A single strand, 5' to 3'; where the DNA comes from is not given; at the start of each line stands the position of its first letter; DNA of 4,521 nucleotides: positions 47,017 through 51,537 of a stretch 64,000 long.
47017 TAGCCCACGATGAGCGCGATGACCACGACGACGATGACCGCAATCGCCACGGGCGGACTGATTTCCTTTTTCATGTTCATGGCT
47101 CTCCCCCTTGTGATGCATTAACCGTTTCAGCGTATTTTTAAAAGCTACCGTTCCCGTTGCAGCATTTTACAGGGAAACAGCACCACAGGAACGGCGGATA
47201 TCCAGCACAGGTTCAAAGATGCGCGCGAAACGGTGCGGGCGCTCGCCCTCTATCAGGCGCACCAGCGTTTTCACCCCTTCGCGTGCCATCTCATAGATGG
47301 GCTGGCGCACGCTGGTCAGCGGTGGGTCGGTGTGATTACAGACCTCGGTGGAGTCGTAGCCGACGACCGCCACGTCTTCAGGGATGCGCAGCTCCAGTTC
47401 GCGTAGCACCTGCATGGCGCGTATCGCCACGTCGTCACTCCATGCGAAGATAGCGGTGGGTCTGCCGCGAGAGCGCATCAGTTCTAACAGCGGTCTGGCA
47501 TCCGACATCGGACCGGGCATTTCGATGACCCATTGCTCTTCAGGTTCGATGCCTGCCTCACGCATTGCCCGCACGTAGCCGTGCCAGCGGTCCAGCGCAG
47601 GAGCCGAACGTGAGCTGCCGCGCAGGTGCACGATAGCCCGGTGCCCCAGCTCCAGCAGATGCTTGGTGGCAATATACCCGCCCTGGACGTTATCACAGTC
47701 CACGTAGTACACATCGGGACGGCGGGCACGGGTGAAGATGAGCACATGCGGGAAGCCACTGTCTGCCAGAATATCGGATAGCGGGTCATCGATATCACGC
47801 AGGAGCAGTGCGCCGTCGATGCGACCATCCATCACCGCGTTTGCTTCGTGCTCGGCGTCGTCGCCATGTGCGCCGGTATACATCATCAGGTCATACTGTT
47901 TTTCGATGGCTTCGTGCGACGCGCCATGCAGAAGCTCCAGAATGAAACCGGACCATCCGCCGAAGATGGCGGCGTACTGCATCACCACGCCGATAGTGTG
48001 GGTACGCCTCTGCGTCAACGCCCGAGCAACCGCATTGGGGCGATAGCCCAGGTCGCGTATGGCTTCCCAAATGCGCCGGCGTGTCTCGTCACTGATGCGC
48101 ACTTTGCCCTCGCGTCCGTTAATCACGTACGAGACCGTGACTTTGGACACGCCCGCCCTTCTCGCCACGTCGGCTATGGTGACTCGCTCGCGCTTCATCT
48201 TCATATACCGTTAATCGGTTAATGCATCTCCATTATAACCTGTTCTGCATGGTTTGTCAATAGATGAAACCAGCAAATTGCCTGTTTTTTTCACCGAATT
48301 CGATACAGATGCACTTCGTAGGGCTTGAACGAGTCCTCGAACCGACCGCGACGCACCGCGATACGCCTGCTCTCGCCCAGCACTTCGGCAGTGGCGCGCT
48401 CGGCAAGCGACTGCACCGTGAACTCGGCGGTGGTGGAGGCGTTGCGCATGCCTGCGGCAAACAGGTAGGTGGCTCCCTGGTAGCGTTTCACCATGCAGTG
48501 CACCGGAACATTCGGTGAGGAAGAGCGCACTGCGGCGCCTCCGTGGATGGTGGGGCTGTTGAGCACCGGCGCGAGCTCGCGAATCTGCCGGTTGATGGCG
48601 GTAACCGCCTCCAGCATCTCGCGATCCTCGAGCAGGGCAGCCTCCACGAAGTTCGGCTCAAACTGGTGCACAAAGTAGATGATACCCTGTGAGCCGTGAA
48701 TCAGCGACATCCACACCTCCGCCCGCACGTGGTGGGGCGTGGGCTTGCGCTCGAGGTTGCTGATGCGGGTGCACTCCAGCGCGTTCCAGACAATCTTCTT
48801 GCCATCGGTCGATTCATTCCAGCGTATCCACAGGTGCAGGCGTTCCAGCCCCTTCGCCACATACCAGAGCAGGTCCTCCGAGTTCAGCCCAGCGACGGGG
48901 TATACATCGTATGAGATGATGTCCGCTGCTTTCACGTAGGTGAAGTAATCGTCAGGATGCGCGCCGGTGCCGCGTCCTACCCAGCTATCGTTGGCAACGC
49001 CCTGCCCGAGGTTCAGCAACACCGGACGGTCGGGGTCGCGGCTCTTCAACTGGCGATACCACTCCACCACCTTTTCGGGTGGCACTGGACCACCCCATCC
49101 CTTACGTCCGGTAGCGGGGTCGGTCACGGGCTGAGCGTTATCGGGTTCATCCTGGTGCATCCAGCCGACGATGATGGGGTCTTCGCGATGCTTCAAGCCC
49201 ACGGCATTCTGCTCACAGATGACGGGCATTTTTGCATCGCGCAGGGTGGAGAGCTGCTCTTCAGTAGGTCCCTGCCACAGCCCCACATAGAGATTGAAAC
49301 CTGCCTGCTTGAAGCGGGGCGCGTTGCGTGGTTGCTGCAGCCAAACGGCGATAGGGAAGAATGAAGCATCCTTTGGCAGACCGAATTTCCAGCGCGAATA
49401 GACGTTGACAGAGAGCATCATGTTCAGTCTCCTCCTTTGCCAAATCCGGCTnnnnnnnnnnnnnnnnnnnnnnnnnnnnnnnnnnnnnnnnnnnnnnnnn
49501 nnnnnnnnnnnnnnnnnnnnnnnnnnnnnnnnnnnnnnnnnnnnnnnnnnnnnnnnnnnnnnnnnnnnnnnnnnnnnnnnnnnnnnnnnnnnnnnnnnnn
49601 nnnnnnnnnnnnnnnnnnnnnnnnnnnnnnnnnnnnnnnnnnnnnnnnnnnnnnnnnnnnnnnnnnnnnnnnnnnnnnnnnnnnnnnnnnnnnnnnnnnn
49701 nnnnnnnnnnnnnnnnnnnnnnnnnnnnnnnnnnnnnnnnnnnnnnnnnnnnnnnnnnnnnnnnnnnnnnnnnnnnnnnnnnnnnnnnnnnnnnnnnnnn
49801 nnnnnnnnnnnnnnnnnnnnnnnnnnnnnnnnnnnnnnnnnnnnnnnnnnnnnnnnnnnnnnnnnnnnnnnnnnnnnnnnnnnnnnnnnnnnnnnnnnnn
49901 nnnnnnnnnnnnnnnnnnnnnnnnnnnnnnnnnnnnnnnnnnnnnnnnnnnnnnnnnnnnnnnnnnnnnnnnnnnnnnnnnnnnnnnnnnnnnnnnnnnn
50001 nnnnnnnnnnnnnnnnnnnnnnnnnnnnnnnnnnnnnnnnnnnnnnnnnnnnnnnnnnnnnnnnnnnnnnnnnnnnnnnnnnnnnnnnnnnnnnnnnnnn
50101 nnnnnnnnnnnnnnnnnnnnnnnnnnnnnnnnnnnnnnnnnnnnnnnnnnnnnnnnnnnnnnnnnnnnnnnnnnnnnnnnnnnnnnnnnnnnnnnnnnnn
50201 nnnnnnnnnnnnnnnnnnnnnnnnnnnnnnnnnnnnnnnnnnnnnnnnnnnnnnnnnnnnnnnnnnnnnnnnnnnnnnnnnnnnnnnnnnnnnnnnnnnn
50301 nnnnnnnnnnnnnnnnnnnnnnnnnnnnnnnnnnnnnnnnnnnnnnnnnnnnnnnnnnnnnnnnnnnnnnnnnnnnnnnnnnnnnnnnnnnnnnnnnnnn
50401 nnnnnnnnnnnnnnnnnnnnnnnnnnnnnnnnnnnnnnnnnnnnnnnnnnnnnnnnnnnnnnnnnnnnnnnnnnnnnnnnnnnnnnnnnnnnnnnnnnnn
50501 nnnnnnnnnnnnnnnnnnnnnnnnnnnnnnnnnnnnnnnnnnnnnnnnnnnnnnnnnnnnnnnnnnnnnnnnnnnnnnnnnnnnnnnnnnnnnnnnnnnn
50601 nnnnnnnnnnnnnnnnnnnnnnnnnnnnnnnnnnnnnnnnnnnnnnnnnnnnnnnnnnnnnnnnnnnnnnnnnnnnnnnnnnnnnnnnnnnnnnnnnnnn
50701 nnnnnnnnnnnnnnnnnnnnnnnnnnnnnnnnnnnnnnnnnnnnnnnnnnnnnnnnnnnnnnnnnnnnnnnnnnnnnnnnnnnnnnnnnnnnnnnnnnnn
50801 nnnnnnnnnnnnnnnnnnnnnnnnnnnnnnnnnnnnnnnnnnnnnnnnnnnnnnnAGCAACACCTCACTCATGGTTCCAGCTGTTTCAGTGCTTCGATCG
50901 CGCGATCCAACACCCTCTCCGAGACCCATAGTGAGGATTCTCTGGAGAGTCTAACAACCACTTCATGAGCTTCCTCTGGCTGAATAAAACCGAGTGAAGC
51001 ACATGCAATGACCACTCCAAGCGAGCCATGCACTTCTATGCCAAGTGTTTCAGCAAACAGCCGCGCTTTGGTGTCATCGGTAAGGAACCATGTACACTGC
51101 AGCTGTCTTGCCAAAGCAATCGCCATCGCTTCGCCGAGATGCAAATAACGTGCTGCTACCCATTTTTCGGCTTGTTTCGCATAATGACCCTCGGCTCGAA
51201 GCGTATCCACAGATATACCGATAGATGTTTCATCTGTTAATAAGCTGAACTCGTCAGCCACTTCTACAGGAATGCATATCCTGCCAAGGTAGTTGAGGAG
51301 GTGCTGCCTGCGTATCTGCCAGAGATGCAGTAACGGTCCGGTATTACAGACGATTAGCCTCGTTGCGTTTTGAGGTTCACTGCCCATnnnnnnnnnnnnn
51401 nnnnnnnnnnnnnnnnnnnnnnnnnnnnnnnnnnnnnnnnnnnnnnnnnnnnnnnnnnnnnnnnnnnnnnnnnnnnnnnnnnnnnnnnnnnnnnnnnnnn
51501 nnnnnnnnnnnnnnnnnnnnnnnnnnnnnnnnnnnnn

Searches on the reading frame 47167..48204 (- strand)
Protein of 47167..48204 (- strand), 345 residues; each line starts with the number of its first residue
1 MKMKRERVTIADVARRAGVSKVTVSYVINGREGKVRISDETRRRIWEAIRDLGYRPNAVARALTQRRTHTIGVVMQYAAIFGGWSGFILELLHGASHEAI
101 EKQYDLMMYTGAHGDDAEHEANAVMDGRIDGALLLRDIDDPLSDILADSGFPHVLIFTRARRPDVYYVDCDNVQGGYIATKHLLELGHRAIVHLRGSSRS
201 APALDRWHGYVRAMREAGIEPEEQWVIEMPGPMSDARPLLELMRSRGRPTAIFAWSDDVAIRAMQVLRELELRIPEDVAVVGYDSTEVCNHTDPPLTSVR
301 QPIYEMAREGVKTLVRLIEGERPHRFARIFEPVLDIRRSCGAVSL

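Call 98: search_protein_families(library=pfam, proteins=[window:47167-48204:-], max_evalue=0.0001)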
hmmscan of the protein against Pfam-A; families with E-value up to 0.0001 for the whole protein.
window:47167-48204:- (345 aa): 5 families
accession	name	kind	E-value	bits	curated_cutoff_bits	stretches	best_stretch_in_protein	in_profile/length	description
PF13377.12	Peripla_BP_3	-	6.1e-35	121.2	26.5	1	181-340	2-167/167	Periplasmic binding protein-like domain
PF00532.27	Peripla_BP_1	-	1.1e-18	68.1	22.2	1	69-298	2-241/281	Periplasmic binding proteins and sugar binding domain of LacI family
PF00356.27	LacI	-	2.5e-17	62.8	27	1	9-57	1-46/46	Bacterial regulatory proteins, lacI family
PF13407.12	Peripla_BP_4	-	3.3e-06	27.3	35.1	1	157-321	87-257/258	Periplasmic binding protein domain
PF13560.12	HTH_31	-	2.7e-05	24.8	27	0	5-38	12-45/64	Helix-turn-helix domain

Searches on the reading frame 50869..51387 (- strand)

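Call 22: search_protein_families(library=pfam, proteins=[window:50869-51387:-], max_evalue=0.001)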
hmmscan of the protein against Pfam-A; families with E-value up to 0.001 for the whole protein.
window:50869-51387:- (172 aa): 1 family
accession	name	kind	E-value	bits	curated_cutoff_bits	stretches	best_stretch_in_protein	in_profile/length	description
PF11848.13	DUF3368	-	1.1e-05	25.7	27.3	1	119-165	1-44/46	Domain of unknown function (DUF3368)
